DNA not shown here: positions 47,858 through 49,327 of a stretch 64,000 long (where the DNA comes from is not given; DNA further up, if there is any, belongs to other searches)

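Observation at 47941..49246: Stand-alone CetZ-like tubulin/FtsZ-superfamily GTPase in a bacterium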

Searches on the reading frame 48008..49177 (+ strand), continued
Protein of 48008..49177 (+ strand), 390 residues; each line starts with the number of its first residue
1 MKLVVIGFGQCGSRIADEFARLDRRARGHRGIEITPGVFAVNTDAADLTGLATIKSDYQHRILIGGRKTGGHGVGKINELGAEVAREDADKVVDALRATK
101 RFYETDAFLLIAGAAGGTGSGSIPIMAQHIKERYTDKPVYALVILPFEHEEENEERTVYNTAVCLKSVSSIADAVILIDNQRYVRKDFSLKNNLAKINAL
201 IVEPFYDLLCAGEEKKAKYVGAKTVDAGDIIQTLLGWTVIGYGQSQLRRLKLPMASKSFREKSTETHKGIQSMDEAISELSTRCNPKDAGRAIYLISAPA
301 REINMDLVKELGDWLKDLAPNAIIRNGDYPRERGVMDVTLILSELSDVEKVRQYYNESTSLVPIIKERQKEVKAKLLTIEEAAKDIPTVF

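Call 79: find_homologous_proteins(query=P0328)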
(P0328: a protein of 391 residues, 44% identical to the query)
Query P0328 (391 aa): 344 proteins with E <= 0.001 among 6746 candidates; the best 120 are listed.
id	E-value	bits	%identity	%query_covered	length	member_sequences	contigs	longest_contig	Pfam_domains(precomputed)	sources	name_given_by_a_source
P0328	9.4e-254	859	100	100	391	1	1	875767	PF21011.3,PF13809.13,PF00091.32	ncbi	ncbi:MAG: tubulin/FtsZ family protein [Dehalogenimonas sp.]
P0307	2.1e-209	713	81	100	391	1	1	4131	PF21011.3,PF00091.32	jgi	jgi:cell division GTPase FtsZ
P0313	1.0e-208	711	81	100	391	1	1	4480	PF21011.3,PF00091.32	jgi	-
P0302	1.2e-208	711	82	100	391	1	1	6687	PF21011.3,PF13809.13,PF00091.32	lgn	-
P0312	9.1e-208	708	80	100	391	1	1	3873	PF21011.3,PF13809.13,PF00091.32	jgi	jgi:cell division GTPase FtsZ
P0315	2.2e-207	707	80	100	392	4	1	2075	PF21011.3,PF13809.13,PF00091.32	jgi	-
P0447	3.5e-207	706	79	100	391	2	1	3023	PF21011.3,PF13809.13,PF00091.32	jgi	jgi:cell division GTPase FtsZ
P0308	3.8e-205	699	80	100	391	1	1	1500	PF21011.3,PF13809.13,PF00091.32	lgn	-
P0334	3.7e-204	696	79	100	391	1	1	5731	PF21011.3,PF13809.13,PF00091.32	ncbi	-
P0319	5.1e-203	692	80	100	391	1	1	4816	PF21011.3,PF13809.13,PF00091.32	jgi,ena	-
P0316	5.7e-203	692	78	100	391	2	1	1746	PF21011.3,PF00091.32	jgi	-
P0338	8.0e-199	678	77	100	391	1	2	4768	PF21011.3,PF13809.13,PF00091.32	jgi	jgi:cell division GTPase FtsZ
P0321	2.2e-197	674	76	100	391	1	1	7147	PF21011.3,PF00091.32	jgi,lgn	-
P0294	2.1e-187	641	72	100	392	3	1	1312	PF21011.3,PF13809.13,PF00091.32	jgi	jgi:cell division GTPase FtsZ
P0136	3.5e-187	640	72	100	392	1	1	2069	PF21011.3,PF13809.13,PF00091.32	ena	-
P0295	1.2e-186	638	71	100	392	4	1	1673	PF21011.3,PF13809.13,PF00091.32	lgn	-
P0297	1.1e-184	632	71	100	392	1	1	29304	PF21011.3,PF13809.13,PF00091.32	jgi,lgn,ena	-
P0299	2.7e-184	631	71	100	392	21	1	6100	PF21011.3,PF00091.32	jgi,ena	-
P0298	4.7e-183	626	70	100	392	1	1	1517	PF21011.3,PF00091.32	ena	-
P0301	6.6e-183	626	69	100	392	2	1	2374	PF21011.3,PF13809.13,PF00091.32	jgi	-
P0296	3.3e-182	624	69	100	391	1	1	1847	PF21011.3,PF13809.13,PF00091.32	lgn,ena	-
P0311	1.9e-181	621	68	100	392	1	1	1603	PF21011.3,PF00091.32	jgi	jgi:cell division GTPase FtsZ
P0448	2.7e-180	617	68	100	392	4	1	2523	PF21011.3,PF13809.13,PF00091.32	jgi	-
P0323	5.2e-179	613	69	100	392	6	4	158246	PF21011.3,PF13809.13,PF00091.32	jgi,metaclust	metaclust:\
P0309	6.3e-179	613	68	100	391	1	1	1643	PF21011.3,PF13809.13,PF00091.32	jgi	jgi:cell division GTPase FtsZ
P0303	2.8e-178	611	68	100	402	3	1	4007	PF21011.3,PF13809.13,PF00091.32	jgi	jgi:cell division GTPase FtsZ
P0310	3.1e-178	611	70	94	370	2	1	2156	PF21011.3,PF00091.32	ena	-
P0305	4.1e-178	610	68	100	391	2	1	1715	PF21011.3,PF00091.32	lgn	-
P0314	6.0e-177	606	68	100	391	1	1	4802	PF21011.3,PF00091.32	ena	-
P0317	9.2e-177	606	67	100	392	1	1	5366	PF21011.3,PF00091.32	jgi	jgi:tubulin-like protein CetZ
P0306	7.3e-176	603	68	100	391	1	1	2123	PF21011.3,PF13809.13,PF00091.32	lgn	-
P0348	7.3e-172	590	66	100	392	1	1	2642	PF21011.3,PF00091.32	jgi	-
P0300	1.5e-171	589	66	100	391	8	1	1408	PF21011.3,PF13809.13,PF00091.32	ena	-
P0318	7.1e-171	586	65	100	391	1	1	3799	PF21011.3,PF13809.13,PF00091.32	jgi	-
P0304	2.6e-168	578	64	100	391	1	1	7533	PF21011.3,PF00091.32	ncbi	ncbi:hypothetical protein ACFLTV_01855 [Chloroflexota bacterium]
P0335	7.1e-166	570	63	100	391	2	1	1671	PF21011.3,PF00091.32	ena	-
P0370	3.5e-164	564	63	100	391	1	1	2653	PF21011.3,PF00091.32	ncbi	ncbi:hypothetical protein ACFLVS_06940 [Chloroflexota bacterium]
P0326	1.5e-163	562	63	100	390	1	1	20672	PF21011.3,PF00091.32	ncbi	ncbi:hypothetical protein ACFLTV_00010 [Chloroflexota bacterium]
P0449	1.7e-163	562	63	100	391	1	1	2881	PF21011.3,PF13809.13,PF00091.32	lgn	-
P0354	3.1e-163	561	63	100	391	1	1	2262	PF21011.3,PF00091.32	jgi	jgi:cell division GTPase FtsZ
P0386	1.2e-162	559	62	100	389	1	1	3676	PF21011.3,PF00091.32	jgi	-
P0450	1.4e-161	556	62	100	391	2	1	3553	PF21011.3,PF00091.32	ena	-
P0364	4.8e-161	554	61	100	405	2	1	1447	PF21011.3,PF00091.32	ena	-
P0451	8.2e-161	553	60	100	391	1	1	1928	PF21011.3,PF00091.32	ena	-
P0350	1.1e-160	553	60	100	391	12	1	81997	PF21011.3,PF13809.13,PF00091.32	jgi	-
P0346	2.4e-160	552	62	100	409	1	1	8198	PF21011.3,PF00091.32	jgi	jgi:tubulin-like protein CetZ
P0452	4.0e-160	551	61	100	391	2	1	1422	PF21011.3,PF13809.13,PF00091.32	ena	-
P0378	1.4e-159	549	61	100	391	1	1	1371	PF21011.3,PF00091.32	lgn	-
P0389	1.6e-159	549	61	100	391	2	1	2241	PF21011.3,PF00091.32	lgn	-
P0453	2.2e-159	549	60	100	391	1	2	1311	PF21011.3,PF00091.32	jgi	-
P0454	7.6e-159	547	61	100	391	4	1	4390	PF21011.3,PF00091.32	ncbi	-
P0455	7.7e-159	547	61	100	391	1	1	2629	PF21011.3,PF00091.32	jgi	jgi:tubulin-like protein CetZ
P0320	9.1e-159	547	61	100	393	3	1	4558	PF21011.3,PF00091.32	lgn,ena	-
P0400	1.2e-158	546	60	100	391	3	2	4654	PF21011.3,PF00091.32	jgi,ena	-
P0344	5.5e-158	544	60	99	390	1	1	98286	PF21011.3,PF13809.13,PF00091.32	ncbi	ncbi:MAG: hypothetical protein ABIH70_04450 [Chloroflexota bacterium]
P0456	7.2e-158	544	61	100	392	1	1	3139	PF21011.3,PF00091.32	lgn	-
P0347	8.9e-158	543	60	100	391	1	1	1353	PF21011.3,PF00091.32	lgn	-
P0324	2.6e-157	542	60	100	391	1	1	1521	PF21011.3,PF00091.32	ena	-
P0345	6.6e-157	540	61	100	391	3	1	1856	PF21011.3,PF00091.32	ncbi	-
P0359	7.4e-157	540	61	100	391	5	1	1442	PF21011.3,PF00091.32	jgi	-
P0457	2.2e-156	539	58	100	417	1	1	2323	PF21011.3,PF00091.32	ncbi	ncbi:MAG: hypothetical protein V1767_07685 [Chloroflexota bacterium]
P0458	2.6e-156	539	60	100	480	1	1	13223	PF21011.3,PF00091.32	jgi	jgi:cell division GTPase FtsZ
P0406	2.3e-155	535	60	100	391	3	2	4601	PF21011.3,PF00091.32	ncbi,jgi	jgi:cell division GTPase FtsZ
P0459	4.4e-155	534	60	100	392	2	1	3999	PF21011.3,PF00091.32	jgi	jgi:cell division GTPase FtsZ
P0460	5.0e-155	534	61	100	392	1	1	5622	PF21011.3,PF00091.32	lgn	-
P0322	9.4e-155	533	60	100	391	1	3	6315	PF21011.3,PF00091.32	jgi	jgi:cell division GTPase FtsZ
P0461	1.0e-154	533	59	100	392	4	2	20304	PF21011.3,PF13809.13,PF00091.32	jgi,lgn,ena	jgi:cell division GTPase FtsZ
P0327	1.3e-154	533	61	100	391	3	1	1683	PF21011.3,PF00091.32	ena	-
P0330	1.6e-154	533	60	100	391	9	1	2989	PF21011.3,PF00091.32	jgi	-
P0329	2.5e-154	532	59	100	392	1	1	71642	PF21011.3,PF00091.32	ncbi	-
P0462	4.4e-154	531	60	100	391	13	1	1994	PF21011.3,PF00091.32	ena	-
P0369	5.1e-154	531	59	100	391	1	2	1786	PF21011.3,PF00091.32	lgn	-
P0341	6.6e-154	531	59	100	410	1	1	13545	PF21011.3,PF00091.32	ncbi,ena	-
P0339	1.9e-153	529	60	100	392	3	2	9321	PF21011.3,PF13809.13,PF00091.32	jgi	-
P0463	2.0e-153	529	58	100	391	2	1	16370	PF21011.3,PF13809.13,PF00091.32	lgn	-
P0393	2.0e-153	529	59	100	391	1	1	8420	PF21011.3,PF00091.32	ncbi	-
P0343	4.2e-153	528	60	100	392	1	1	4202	PF21011.3,PF13809.13,PF00091.32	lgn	-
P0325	8.3e-153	527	59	100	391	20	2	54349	PF21011.3,PF00091.32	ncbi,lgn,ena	-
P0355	1.1e-152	527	59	100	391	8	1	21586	PF21011.3,PF00091.32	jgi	-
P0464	1.1e-152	527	59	100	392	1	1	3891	PF21011.3,PF00091.32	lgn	-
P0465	1.4e-152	526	59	100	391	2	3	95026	PF21011.3,PF00091.32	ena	-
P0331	5.0e-152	524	59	100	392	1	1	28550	PF21011.3,PF00091.32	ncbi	-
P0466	7.5e-152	524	59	100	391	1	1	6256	PF21011.3,PF00091.32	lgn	-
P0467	2.5e-151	522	60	100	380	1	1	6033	PF21011.3,PF00091.32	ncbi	-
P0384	4.4e-151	521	60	100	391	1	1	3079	PF21011.3,PF00091.32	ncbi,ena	-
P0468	5.3e-151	521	58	100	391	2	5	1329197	PF21011.3,PF00091.32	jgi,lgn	jgi:cell division GTPase FtsZ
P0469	6.6e-151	521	58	100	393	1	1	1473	PF21011.3,PF00091.32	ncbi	-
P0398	8.7e-151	520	58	100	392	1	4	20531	PF21011.3,PF00091.32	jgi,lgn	-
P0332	1.1e-150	520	59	100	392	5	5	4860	PF21011.3,PF00091.32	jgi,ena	-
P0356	1.3e-150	520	58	100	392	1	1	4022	PF21011.3,PF13809.13,PF00091.32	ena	-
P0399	3.3e-150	518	57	100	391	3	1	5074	PF21011.3,PF00091.32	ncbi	-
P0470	4.2e-150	518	58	100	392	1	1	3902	PF21011.3,PF00091.32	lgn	-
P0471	5.2e-150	518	58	100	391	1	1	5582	PF21011.3,PF00091.32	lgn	-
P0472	6.8e-150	517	58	100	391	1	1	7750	PF21011.3,PF00091.32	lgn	-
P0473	1.2e-149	517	58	100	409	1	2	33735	PF21011.3,PF00091.32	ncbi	ncbi:hypothetical protein ACFLUQ_01055 [Chloroflexota bacterium]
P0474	1.4e-149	516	57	100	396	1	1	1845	PF21011.3,PF00091.32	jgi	jgi:cell division GTPase FtsZ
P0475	3.8e-149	515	57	100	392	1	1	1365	PF21011.3,PF13809.13,PF00091.32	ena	-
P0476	8.1e-149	514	59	100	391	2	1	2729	PF21011.3,PF00091.32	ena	-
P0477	2.7e-148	512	56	100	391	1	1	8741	PF21011.3,PF00091.32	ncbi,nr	ncbi:MAG: cell division protein FtsZ [Dehalococcoidales bacterium]|nr:cell division protein FtsZ [De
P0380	5.5e-148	511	58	100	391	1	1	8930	PF21011.3,PF00091.32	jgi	-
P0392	7.5e-148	511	58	99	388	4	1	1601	PF21011.3,PF00091.32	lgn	-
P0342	8.4e-148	511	58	100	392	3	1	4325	PF21011.3,PF00091.32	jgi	jgi:cell division GTPase FtsZ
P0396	1.2e-147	510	58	100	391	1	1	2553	PF21011.3,PF00091.32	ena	-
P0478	1.7e-147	509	56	100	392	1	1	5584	PF21011.3,PF00091.32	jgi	jgi:tubulin-like protein CetZ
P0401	3.1e-147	509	57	100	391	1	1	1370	PF21011.3,PF00091.32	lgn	-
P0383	3.7e-147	508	58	100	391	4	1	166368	PF21011.3,PF00091.32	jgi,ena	-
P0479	4.3e-147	508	57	100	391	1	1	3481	PF21011.3,PF00091.32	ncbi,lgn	-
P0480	4.9e-147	508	57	100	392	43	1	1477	PF21011.3,PF00091.32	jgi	-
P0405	5.2e-147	508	57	100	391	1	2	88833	PF21011.3,PF00091.32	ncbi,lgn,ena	-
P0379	5.2e-147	508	58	100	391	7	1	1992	PF21011.3,PF00091.32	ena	-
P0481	6.9e-147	508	59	100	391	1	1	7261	PF21011.3,PF00091.32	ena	-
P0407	8.3e-147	507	57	100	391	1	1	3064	PF21011.3,PF00091.32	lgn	-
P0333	9.5e-147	507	57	100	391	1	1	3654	PF21011.3,PF00091.32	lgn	-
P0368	1.5e-146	506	56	100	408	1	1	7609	PF21011.3,PF00091.32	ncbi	ncbi:hypothetical protein ACFLXT_04115 [Chloroflexota bacterium]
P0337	3.5e-146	505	57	100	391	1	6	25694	PF21011.3,PF00091.32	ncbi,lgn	-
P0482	4.1e-146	505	56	100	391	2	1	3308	PF21011.3,PF00091.32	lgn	-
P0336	4.8e-146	505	57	100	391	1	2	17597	PF21011.3,PF00091.32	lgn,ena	-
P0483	8.2e-146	504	56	100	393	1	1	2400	PF21011.3,PF00091.32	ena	-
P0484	1.1e-145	504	55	100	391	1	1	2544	PF21011.3,PF00091.32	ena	-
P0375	1.2e-145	503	57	99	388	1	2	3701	PF21011.3,PF00091.32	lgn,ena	-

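Call 80: find_encoding_contigs(protein=P0468, flank=10000, max_places=3)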
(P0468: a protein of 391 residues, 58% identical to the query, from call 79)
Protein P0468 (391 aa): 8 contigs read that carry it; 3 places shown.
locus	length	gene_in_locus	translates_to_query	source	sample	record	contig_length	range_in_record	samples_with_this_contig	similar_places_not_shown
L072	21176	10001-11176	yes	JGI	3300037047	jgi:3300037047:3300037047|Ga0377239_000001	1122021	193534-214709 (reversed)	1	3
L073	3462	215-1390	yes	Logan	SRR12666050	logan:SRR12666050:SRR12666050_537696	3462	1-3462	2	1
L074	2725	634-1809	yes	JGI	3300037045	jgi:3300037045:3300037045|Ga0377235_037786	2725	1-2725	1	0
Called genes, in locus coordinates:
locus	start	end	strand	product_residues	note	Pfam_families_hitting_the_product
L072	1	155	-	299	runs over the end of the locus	-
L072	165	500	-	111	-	PF03551:PadR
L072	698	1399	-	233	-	PF13549:ATP-grasp_5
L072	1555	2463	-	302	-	-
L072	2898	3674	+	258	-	PF00378:ECH_1, PF16113:ECH_2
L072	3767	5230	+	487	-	PF11794:HpaB_N, PF03241:HpaB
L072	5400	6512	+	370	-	PF08240:ADH_N, PF00107:ADH_zinc_N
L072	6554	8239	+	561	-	PF02776:TPP_enzyme_N, PF00205:TPP_enzyme_M, PF02775:TPP_enzyme_C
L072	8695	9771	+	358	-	PF00155:Aminotran_1_2, PF01212:Beta_elim_lyase, PF00266:Aminotran_5 (weak)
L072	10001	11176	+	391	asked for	PF00091:Tubulin, PF21011:CetZ_C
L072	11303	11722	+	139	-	PF13452:FAS1_DH_region (weak)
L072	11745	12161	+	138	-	-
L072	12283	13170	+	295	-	PF00480:ROK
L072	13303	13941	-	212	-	PF01814:Hemerythrin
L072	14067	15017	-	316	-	-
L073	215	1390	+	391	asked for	PF00091:Tubulin, PF21011:CetZ_C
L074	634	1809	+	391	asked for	PF00091:Tubulin, PF21011:CetZ_C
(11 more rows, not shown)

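Call 84: find_related_loci(query=A2, collection=viral_contigs, flank=5000)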
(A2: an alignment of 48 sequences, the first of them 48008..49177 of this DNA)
Query A2 (390 aa) in viral_contigs; peptide patterns used: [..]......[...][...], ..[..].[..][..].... (x = any residue, [..] = any of these).
198 stretches matched a pattern; 1 encode a relative of the query (tblastn E <= 1e-3); 1 distinct loci.
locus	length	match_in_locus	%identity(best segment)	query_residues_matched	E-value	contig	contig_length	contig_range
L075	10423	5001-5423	26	1-160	8e-7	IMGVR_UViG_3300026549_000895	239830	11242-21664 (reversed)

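Call 85: search_protein_families(library=pfam, proteins=[L018:6928-7446:-, L018:7509-9740:-, L040:11356-12462:+, L040:12751-13200:+, L071:5599-6441:+], max_evalue=0.01)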
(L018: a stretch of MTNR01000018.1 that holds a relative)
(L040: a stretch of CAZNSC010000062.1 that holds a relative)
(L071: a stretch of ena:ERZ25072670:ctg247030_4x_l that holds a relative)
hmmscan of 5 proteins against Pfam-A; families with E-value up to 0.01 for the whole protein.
L018:6928-7446:- (173 aa): 0 families

L018:7509-9740:- (744 aa): 2 families
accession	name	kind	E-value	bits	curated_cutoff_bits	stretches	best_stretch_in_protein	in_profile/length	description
PF09361.15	Phasin_2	-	8.2e-15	55.3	24.9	2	108-187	5-83/100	Phasin protein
PF10157.14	BORCS6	-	0.0021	18.6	35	1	373-445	13-85/101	BLOC-1-related complex sub-unit 6 C-terminal helix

L040:11356-12462:+ (369 aa): 3 families
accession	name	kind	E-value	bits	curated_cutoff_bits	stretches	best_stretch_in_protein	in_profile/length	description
PF00430.23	ATP-synt_B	-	0.00016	22.2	28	0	293-366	59-128/132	ATP synthase B/B' CF(0)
PF05103.18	DivIVA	-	0.00065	20.1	28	0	288-324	74-110/131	DivIVA protein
PF01442.23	Apolipoprotein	-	0.0064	16.6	90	1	5-143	36-170/190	Apolipoprotein A1/A4/E domain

L040:12751-13200:+ (150 aa): 0 families

L071:5599-6441:+ (281 aa): 0 families

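Call 88: find_encoding_contigs(protein=P0001, flank=3000, max_places=3)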
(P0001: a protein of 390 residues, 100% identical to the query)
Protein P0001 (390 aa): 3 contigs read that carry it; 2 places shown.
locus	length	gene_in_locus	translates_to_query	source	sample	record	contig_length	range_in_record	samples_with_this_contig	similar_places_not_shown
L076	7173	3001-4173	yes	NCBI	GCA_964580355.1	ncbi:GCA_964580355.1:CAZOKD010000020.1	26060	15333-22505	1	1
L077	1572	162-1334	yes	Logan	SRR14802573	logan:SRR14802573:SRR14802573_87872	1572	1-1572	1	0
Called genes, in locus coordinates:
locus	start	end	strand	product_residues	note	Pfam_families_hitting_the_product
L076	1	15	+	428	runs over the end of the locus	PF03952:Enolase_N, PF00113:Enolase_C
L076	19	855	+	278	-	-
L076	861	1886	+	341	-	PF06050:HGD-D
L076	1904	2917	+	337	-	PF00044:Gp_dh_N, PF02800:Gp_dh_C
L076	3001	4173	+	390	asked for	PF00091:Tubulin, PF21011:CetZ_C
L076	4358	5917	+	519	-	PF05496:RuvB_N (faint), PF13177:DNA_pol3_delta2, PF00004:AAA, PF13401:AAA_22 (weak), PF22608:DNAX_ATPase_lid, PF12169:DNA_pol3_gamma3, PF20964:DnaX_C (weak)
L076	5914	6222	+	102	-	PF02575:YbaB_DNA_bd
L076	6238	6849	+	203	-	PF21176:RecR_HhH, PF01751:Toprim, PF13662:Toprim_4, PF21175:RecR_C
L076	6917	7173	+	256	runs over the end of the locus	PF11967:RecO_N, PF02565:RecO_C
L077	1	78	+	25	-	?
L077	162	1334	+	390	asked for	PF00091:Tubulin, PF21011:CetZ_C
